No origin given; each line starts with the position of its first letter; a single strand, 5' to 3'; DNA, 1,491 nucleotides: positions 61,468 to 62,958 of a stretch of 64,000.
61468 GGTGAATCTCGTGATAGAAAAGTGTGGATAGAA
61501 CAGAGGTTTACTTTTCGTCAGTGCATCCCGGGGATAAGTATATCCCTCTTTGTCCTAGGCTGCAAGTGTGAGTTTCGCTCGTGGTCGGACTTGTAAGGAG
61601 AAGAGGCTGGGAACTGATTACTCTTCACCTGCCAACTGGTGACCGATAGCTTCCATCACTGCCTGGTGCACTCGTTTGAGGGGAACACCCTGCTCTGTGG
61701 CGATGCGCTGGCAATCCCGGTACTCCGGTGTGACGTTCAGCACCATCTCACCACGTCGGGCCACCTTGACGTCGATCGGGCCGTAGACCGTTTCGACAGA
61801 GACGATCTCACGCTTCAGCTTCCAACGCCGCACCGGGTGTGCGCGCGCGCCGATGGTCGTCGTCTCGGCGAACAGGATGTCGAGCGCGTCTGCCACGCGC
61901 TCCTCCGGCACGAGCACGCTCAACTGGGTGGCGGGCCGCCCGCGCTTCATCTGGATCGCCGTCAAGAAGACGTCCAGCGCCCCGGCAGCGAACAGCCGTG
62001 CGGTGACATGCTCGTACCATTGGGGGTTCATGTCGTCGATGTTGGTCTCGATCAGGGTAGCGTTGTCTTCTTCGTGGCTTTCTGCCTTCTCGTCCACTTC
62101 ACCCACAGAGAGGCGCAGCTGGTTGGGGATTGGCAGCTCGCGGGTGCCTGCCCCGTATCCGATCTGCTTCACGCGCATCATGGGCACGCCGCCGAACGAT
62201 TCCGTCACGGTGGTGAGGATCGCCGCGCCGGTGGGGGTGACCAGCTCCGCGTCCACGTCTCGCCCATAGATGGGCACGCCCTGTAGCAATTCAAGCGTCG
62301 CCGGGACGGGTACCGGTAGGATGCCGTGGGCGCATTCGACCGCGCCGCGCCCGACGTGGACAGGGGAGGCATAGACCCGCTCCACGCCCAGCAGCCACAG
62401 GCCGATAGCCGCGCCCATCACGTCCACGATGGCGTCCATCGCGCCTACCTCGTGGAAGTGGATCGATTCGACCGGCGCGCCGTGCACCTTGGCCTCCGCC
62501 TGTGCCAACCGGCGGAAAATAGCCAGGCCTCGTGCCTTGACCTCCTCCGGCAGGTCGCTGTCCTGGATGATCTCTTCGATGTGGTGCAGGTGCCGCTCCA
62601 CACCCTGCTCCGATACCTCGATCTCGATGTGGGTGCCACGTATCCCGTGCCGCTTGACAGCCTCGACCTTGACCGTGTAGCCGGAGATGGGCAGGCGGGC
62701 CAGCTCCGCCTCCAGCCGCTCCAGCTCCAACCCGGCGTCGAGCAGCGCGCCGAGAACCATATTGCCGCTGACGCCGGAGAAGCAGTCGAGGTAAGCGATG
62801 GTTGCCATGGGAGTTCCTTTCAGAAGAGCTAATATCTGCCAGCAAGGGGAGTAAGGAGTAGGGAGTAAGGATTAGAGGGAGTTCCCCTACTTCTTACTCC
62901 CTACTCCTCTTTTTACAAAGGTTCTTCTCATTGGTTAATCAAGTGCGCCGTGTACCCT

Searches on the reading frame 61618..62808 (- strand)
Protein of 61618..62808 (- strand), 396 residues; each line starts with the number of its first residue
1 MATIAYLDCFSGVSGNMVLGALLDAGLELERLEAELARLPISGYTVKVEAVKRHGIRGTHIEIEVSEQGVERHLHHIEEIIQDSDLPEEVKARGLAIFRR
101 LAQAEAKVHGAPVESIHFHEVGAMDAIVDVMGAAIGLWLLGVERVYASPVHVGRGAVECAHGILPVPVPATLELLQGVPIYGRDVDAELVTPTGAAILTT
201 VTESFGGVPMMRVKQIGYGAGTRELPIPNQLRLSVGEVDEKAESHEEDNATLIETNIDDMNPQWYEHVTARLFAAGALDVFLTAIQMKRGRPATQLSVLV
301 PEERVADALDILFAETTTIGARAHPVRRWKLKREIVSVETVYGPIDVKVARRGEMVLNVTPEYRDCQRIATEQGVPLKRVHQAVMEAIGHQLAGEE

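Call 40: search_protein_families(library=pfam, proteins=[window:61618-62808:-], max_evalue=0.0001)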
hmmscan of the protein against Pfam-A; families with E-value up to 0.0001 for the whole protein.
window:61618-62808:- (396 aa): 1 family
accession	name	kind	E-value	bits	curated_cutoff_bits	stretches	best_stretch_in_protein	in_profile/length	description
PF01969.22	Ni_insertion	-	8.7e-150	499.4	22.1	1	5-381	1-375/375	Nickel insertion protein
